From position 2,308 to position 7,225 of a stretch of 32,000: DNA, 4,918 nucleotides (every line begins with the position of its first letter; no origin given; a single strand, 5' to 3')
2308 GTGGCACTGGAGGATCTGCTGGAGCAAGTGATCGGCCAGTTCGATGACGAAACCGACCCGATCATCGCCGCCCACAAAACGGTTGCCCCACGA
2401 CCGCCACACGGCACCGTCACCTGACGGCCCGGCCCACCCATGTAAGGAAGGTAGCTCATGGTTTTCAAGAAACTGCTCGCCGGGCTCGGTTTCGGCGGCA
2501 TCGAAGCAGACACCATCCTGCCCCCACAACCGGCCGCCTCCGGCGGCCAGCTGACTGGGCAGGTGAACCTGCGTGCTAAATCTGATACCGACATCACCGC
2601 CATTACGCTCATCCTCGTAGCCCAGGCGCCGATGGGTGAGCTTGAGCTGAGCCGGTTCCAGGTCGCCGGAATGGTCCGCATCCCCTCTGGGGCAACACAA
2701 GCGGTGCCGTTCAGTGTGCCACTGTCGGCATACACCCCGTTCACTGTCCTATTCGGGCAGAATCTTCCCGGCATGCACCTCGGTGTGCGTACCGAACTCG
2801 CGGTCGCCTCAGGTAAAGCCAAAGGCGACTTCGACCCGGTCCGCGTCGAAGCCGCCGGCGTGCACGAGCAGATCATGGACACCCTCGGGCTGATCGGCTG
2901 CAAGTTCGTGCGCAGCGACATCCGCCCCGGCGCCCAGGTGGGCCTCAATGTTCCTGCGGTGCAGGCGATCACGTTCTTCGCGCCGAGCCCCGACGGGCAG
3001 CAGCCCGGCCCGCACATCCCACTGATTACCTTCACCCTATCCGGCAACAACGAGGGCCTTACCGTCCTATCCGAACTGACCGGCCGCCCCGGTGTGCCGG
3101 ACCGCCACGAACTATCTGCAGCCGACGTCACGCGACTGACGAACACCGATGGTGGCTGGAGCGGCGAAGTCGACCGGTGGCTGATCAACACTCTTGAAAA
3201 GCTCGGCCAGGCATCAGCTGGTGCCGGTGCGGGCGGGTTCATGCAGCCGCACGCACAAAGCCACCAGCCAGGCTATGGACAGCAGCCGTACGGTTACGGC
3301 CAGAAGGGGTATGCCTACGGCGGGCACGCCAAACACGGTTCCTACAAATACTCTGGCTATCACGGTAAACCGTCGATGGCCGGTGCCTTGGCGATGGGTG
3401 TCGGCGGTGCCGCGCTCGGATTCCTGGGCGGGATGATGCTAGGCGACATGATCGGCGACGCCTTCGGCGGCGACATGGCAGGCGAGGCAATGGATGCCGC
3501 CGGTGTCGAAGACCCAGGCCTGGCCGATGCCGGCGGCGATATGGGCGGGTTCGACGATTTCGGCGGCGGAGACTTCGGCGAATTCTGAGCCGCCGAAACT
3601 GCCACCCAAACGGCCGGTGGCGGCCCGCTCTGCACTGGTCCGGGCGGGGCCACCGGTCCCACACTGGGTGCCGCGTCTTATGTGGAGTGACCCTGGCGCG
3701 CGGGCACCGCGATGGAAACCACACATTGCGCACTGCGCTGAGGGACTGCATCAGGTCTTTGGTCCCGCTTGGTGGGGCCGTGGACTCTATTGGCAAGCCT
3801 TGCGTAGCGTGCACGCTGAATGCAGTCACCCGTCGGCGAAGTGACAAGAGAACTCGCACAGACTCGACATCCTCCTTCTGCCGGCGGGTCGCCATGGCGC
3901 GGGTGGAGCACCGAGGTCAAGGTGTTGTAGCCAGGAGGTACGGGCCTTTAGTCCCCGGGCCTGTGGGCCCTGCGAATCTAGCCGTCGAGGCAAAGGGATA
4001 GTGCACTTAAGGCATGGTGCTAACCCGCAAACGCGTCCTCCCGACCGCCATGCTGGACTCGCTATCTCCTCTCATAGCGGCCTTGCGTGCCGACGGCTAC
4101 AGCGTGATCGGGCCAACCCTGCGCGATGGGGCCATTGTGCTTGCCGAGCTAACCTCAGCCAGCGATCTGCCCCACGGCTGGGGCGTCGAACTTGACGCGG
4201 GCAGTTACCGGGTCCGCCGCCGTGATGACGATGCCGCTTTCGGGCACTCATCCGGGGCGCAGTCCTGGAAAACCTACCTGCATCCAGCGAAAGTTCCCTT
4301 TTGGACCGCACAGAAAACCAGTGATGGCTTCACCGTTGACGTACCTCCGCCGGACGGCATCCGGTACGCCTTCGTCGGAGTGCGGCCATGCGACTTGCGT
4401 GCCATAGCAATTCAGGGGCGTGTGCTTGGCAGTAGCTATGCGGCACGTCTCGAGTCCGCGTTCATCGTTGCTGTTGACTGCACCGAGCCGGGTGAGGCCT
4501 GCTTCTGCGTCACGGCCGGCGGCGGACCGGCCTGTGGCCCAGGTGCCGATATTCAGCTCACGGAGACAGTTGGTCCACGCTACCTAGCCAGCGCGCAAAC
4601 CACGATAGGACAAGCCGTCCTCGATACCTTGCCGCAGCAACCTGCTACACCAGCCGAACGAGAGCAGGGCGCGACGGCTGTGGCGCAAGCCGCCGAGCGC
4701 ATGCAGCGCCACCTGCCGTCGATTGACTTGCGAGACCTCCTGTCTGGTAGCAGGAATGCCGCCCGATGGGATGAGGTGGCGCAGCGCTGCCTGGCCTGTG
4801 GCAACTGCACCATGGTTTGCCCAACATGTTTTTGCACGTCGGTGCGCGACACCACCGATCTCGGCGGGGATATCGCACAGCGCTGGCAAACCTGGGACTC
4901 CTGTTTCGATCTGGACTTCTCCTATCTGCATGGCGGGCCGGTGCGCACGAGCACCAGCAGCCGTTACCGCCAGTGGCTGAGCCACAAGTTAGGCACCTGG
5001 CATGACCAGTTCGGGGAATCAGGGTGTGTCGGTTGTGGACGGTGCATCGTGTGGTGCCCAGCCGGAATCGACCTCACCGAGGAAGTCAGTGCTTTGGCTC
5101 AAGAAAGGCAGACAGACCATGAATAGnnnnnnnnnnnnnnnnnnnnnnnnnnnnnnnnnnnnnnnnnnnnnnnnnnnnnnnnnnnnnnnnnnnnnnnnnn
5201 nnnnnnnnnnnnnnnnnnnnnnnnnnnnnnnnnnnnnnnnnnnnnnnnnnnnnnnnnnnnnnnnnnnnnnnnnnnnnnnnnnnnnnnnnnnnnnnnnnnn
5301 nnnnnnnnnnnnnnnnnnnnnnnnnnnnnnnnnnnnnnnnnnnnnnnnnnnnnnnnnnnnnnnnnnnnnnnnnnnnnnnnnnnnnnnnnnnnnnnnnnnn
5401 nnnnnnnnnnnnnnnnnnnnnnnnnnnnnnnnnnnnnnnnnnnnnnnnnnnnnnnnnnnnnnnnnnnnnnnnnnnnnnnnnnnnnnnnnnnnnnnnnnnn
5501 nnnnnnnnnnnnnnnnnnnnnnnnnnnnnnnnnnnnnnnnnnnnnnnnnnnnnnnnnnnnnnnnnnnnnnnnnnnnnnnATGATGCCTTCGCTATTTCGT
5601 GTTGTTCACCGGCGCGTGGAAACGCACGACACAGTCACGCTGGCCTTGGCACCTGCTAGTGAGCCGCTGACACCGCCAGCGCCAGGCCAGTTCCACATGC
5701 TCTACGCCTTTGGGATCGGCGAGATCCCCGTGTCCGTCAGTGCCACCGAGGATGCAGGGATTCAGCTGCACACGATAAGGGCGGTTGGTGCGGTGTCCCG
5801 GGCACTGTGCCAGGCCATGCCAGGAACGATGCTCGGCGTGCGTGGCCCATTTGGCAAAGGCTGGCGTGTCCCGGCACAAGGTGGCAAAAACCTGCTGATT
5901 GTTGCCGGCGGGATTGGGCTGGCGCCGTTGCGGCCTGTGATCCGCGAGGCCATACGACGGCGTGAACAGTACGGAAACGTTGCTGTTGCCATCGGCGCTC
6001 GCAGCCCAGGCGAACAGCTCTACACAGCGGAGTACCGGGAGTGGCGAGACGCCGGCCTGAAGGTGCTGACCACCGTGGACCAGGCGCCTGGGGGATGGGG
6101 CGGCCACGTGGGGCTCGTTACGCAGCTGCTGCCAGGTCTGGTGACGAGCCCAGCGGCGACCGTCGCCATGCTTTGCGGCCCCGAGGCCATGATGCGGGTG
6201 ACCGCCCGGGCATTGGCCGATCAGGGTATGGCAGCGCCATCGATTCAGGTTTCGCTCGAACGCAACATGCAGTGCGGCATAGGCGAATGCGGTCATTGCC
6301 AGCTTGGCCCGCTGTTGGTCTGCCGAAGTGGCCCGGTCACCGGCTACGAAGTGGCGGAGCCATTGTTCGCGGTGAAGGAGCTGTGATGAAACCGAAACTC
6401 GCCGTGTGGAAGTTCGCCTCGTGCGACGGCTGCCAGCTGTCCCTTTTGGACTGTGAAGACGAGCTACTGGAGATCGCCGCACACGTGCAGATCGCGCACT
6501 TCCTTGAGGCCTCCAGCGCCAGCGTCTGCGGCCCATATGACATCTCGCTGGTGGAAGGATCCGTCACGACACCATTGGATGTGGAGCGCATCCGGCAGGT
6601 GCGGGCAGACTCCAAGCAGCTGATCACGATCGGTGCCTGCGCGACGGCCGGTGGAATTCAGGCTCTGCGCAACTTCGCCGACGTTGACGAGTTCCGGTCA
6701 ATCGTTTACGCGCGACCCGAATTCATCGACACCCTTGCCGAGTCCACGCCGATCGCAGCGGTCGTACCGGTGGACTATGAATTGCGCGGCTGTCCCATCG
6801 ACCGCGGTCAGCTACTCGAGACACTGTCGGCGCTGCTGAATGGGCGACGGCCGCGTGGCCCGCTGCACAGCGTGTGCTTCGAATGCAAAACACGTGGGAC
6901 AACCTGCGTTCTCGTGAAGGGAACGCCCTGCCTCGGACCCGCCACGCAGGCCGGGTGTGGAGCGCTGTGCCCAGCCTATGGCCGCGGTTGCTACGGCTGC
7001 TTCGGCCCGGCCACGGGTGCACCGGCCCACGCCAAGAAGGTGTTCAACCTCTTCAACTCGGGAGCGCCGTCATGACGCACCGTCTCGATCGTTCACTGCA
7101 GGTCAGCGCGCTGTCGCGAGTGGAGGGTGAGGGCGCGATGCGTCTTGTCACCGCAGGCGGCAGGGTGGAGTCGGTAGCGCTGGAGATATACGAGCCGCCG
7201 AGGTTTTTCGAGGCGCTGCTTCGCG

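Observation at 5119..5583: Orphan cNMP-binding-domain ORF translationally locked inside a group 3b [NiFe]-hydrogenase operon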

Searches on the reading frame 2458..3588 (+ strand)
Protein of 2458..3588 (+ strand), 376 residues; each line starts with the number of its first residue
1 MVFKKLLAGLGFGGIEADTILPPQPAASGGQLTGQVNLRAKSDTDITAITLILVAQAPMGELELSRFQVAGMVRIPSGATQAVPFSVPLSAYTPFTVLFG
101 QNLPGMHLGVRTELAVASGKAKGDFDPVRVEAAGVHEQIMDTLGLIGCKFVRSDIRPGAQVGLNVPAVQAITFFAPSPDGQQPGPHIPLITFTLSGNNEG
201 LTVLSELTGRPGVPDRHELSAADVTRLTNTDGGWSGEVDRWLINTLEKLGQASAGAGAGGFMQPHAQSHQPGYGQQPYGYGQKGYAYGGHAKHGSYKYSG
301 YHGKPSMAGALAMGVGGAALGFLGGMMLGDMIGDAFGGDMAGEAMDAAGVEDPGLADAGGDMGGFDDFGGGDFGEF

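Call 5: search_protein_families(library=pfam, proteins=[window:2458-3588:+], max_evalue=0.01)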
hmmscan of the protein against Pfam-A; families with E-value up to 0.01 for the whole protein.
window:2458-3588:+ (376 aa): 1 family
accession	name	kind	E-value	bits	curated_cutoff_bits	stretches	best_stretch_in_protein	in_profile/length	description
PF07070.16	Spo0M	-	1.8e-30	106.6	23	1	3-178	1-183/213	SpoOM protein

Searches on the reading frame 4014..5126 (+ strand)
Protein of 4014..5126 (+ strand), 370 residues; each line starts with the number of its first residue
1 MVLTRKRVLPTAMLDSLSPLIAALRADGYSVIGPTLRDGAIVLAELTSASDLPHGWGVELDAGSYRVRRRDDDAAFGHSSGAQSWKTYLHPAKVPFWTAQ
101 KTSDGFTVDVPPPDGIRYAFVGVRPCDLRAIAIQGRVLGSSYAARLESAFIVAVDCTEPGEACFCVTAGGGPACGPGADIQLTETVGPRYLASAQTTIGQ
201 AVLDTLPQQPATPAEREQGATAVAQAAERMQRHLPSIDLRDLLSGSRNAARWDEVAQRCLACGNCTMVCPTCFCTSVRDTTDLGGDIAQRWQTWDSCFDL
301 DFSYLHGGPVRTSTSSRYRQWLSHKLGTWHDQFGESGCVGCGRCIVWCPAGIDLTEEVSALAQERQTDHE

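Call 5: search_protein_families(library=pfam, proteins=[window:4014-5126:+], max_evalue=0.01)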
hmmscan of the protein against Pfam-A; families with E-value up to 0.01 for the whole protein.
window:4014-5126:+ (370 aa): 13 families
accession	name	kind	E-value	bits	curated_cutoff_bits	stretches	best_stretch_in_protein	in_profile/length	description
PF17179.9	Fer4_22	-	4.4e-32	111.2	27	1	258-352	1-95/95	4Fe-4S dicluster domain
PF13534.11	Fer4_17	-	5.3e-08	33.7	22.2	1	244-271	31-58/61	4Fe-4S dicluster domain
PF12797.12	Fer4_2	-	3.3e-07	30.3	24.5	2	335-350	7-22/22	4Fe-4S binding domain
PF12838.12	Fer4_7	-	3.4e-07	31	27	2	250-271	29-50/52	4Fe-4S dicluster domain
PF13746.11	Fer4_18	-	1.4e-06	28.9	27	0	327-356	50-79/114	4Fe-4S dicluster domain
PF13237.11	Fer4_10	-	1.5e-06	28.4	25.5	1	335-355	6-22/53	4Fe-4S dicluster domain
PF25160.1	LdpA_Fe-S-bd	-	4.7e-06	26.7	27.6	1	335-351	25-41/49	LdpA Fe-S cluster-binding domain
PF13183.11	Fer4_8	-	7.1e-06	26.9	27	2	256-352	2-68/68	4Fe-4S dicluster domain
PF12837.12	Fer4_6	-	1.1e-05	25.6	25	1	256-271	6-21/24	4Fe-4S binding domain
PF14697.11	Fer4_21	-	3e-05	24.5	35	0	335-353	5-24/59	4Fe-4S dicluster domain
PF13187.11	Fer4_9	-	0.00018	21.9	27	0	258-351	1-50/52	4Fe-4S dicluster domain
PF00037.32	Fer4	-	0.00035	20.7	21.1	0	258-271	7-20/24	4Fe-4S binding domain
PF13484.11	Fer4_16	-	0.0023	19.1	30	0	338-352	2-16/66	4Fe-4S double cluster binding domain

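Call 41: search_solved_structures(query=window:4014-5123:+, max_evalue=0.001)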
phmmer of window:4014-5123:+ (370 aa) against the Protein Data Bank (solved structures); distinct sequences matched with E-value up to 0.001: 2.
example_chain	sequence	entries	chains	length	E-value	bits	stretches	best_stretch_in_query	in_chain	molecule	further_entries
9nez_B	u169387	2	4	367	1e-25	93.6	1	118-355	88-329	Sulfhydrogenase 1 subunit beta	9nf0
8rvu_E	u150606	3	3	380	0.00073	21.7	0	250-276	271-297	Formate dehydrogenase, beta subunit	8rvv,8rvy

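Call 63: search_protein_families(library=ncbifam, proteins=[window:4014-5123:+], max_evalue=0.001)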
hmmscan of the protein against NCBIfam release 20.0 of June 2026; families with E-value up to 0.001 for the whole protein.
window:4014-5123:+ (370 aa): 19 families
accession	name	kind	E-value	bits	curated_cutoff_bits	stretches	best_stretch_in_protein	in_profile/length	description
NF040833.1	sulfhyd_HydB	equivalog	2.1e-28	99.3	750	1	121-359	91-333/367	NADPH-dependent hydrogenase/sulfhydrogenase 1 subunit beta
NF040829.1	sulfhyd_ShyB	equivalog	5.2e-27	94.7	690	1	119-355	85-323/334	NAD(P)-dependent hydrogenase/sulfhydrogenase 2 subunit beta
TIGR02910.1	sulfite_red_A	equivalog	2.4e-24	86.2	323.15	1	140-362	118-327/334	anaerobic sulfite reductase subunit AsrA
TIGR01971.1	NuoI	subfamily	1.1e-06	28.3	113.05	0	245-271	69-95/121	NADH-quinone oxidoreductase, chain I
NF040864.1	HgcB_ferredoxin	equivalog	1.5e-05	24.8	99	0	334-360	12-38/93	mercury methylation ferredoxin HgcB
NF004538.0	PRK05888.1-4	equivalog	2.6e-05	23.9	135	0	245-276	49-80/162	NADH-quinone oxidoreductase subunit NuoI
NF009053.0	PRK12387.1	subfamily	5.8e-05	22.9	204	0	246-272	62-88/180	formate hydrogenlyase complex iron-sulfur subunit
TIGR02512.1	FeFe_hydrog_A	subfamily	6.2e-05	22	405.95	0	330-352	44-67/375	[FeFe] hydrogenase, group A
NF004537.0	PRK05888.1-3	equivalog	6.5e-05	22.5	163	0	314-365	50-97/204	NADH-quinone oxidoreductase subunit NuoI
NF040763.1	FeFe_hydrog_A6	exception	0.00012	20.6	765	0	330-352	182-204/571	NADH-dependent [FeFe] hydrogenase, group A6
NF006076.0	PRK08222.1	equivalog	0.00014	21.7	270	0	253-275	34-56/181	hydrogenase 4 subunit H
TIGR00314.1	cdhA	equivalog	0.00019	19.4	781.3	0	248-298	390-440/784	CO dehydrogenase/acetyl-CoA synthase complex subunit alpha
NF004539.0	PRK05888.1-5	equivalog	0.00024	20.8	225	0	245-270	88-113/162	NADH-quinone oxidoreductase subunit NuoI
NF006391.0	PRK08640.1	equivalog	0.00025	20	244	0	228-271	121-167/254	succinate dehydrogenase iron-sulfur subunit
TIGR04003.1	rSAM_BssD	equivalog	0.00033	19.9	496.45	0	333-352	47-66/314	[benzylsuccinate synthase]-activating enzyme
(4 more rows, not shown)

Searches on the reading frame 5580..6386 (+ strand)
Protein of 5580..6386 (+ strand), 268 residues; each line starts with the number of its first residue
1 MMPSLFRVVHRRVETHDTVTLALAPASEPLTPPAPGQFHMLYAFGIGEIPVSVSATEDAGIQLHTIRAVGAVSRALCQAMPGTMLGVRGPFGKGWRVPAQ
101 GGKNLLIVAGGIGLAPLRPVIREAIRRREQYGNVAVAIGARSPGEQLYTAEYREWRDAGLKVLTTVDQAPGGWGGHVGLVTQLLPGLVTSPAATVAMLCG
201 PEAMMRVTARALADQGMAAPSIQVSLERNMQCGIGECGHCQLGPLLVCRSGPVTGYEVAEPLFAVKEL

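Call 5: search_protein_families(library=pfam, proteins=[window:5580-6386:+], max_evalue=0.01)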
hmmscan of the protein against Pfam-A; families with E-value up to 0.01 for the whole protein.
window:5580-6386:+ (268 aa): 3 families
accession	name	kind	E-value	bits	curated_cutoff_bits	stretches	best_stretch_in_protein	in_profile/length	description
PF00175.26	NAD_binding_1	-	9.8e-13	49.1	22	1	108-208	2-107/109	Oxidoreductase NAD-binding domain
PF10418.14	DHODB_Fe-S_bind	-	2.9e-05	24.1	23.9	1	227-254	1-35/41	Iron-sulfur cluster binding domain of dihydroorotate dehydrogenase B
PF08030.17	NAD_binding_6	-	0.0091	16.5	22.2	0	103-129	2-28/156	Ferric reductase NAD binding domain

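Call 38: find_related_loci(query=A2, collection=metagenome_contigs, flank=3000)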
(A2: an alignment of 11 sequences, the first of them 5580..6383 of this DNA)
Query A2 (268 aa) in metagenome_contigs; peptide patterns used: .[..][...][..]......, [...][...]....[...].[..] (x = any residue, [..] = any of these).
600 stretches matched a pattern (row limit reached: there are more); 573 encode a relative of the query (tblastn E <= 1e-3); the best 80 are kept; 80 distinct loci.
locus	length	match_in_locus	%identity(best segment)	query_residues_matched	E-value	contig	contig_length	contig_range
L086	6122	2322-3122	57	2-268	3e-96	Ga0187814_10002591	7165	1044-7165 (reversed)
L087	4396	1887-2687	55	2-268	1e-94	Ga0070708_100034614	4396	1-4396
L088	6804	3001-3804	55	1-268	2e-93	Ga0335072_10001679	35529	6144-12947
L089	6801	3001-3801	55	2-268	5e-93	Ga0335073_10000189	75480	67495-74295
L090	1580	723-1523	55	2-268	5e-99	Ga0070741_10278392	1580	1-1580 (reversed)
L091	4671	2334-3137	54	1-268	7e-92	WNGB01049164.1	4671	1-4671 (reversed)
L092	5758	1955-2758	53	1-268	7e-92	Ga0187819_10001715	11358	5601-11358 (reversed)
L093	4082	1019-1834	54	2-268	2e-91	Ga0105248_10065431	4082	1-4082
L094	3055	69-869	55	2-268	2e-92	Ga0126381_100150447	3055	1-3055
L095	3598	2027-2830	57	1-268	1e-91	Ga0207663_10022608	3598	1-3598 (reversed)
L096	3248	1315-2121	57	1-267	3e-92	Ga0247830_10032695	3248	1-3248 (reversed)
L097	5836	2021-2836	54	2-268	2e-89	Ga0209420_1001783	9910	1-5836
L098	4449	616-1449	54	1-268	7e-88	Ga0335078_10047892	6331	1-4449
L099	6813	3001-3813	55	1-268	1e-87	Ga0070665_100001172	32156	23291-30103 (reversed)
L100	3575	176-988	55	1-268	4e-87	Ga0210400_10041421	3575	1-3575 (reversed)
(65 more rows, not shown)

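Call 63: search_protein_families(library=ncbifam, proteins=[window:5580-6383:+], max_evalue=0.001)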
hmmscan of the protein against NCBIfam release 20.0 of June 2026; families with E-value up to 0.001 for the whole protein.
window:5580-6383:+ (268 aa): 25 families
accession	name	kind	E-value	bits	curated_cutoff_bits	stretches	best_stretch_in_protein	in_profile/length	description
TIGR02911.1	sulfite_red_B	equivalog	3.4e-47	160.7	288.6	1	34-261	32-258/261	anaerobic sulfite reductase subunit AsrB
NF006220.0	PRK08345.1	subfamily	6.3e-44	150.4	395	1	35-256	45-284/294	cytochrome-c3 hydrogenase subunit gamma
NF000796.0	PRK00054.1-1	equivalog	2.8e-43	148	224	1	33-254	29-230/254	dihydroorotate dehydrogenase electron transfer subunit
NF040835.1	sulfhyd_HydG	equivalog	1.6e-38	132.6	650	1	34-256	51-281/292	NADPH-dependent hydrogenase/sulfhydrogenase 1 subunit gamma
NF040830.1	sulfhyd_ShyC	equivalog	5.1e-33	114.5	600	2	34-152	40-157/288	NAD(P)-dependent hydrogenase/sulfhydrogenase 2 subunit gamma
NF000798.0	PRK00054.1-3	equivalog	1.2e-19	70.9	219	1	34-255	32-239/244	dihydroorotate dehydrogenase electron transfer subunit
NF000799.0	PRK00054.1-4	equivalog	7.3e-18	64.6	314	1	50-240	54-229/258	dihydroorotate dehydrogenase electron transfer subunit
NF004862.0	PRK06222.1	subfamily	2.5e-16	60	220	1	34-242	29-227/281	sulfide/dihydroorotate dehydrogenase-like FAD/NAD-binding protein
NF009414.0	PRK12778.1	equivalog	9.5e-16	57.2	1103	1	35-242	30-227/752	bifunctional dihydroorotate dehydrogenase B NAD binding subunit/NADPH-dependent glutamate synthase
NF045803.1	MethMoxFADbindMmoC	equivalog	1.1e-13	50.6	500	1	66-222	177-335/343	aromatic/alkene monooxygenase hydroxylase FAD-binding subunit MmoC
NF000797.0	PRK00054.1-2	equivalog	1.6e-13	50.5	270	1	50-242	62-240/267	dihydroorotate dehydrogenase electron transfer subunit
NF009413.0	PRK12775.1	equivalog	7.2e-10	37.3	1895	1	11-242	6-227/1006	putative trifunctional 2-polyprenylphenol hydroxylase/glutamate synthase subunit beta/ferritin domain-containing protein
NF009415.0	PRK12779.1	equivalog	1.9e-09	36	1519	1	34-242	678-893/944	putative bifunctional glutamate synthase subunit beta/2-polyprenylphenol hydroxylase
TIGR01941.1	nqrF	equivalog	2.2e-08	33.5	295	1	69-221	239-397/405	NADH:ubiquinone reductase (Na(+)-transporting) subunit F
NF040810.1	BenC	equivalog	3.1e-08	33.1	430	1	18-219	119-322/333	benzoate 1,2-dioxygenase electron transfer component BenC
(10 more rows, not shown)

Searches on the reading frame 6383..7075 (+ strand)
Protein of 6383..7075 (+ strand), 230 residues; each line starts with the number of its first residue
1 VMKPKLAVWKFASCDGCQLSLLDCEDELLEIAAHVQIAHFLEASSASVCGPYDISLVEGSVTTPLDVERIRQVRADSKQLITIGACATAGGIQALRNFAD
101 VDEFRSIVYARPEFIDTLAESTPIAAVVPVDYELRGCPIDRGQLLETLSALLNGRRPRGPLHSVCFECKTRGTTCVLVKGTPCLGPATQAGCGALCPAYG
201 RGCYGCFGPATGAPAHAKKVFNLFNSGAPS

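Call 5: search_protein_families(library=pfam, proteins=[window:6383-7075:+], max_evalue=0.01)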
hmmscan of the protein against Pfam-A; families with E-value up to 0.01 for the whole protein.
window:6383-7075:+ (230 aa): 1 family
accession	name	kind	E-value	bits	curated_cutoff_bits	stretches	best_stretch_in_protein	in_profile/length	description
PF01058.29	Oxidored_q6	-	1.1e-23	83.8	27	1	14-151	1-128/128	NADH ubiquinone oxidoreductase, 20 Kd subunit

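Call 63: search_protein_families(library=ncbifam, proteins=[window:6383-7072:+], max_evalue=0.001)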
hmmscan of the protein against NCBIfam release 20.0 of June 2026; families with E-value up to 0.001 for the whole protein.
window:6383-7072:+ (230 aa): 7 families
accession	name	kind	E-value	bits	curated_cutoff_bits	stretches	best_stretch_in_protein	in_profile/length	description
NF040831.1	sulfhyd_ShyD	equivalog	1.7e-45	155.5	460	1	5-217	2-214/240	NAD(P)-dependent hydrogenase/sulfhydrogenase 2 subunit delta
NF040836.1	sulfhyd_HydD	equivalog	9.1e-45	152.9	500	1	4-209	6-212/261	NADPH-dependent hydrogenase/sulfhydrogenase 1 subunit delta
NF045875.1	F420_non_VhuG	exception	2e-29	102.7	450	2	3-169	4-181/286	F420-non-reducing hydrogenase subunit VhuG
TIGR03294.1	FrhG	equivalog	7e-12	45.6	245.5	1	5-157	3-146/228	coenzyme F420 hydrogenase subunit gamma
NF011390.0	PRK14815.1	equivalog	6.4e-06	25.6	281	1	34-99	56-121/183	NADH dehydrogenase subunit B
NF011395.0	PRK14820.1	equivalog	0.00025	20.8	263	0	31-93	53-117/180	NADH-quinone oxidoreductase subunit B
NF011392.0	PRK14817.1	equivalog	0.00061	19.5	271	0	113-150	118-155/182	NADH-quinone oxidoreductase subunit B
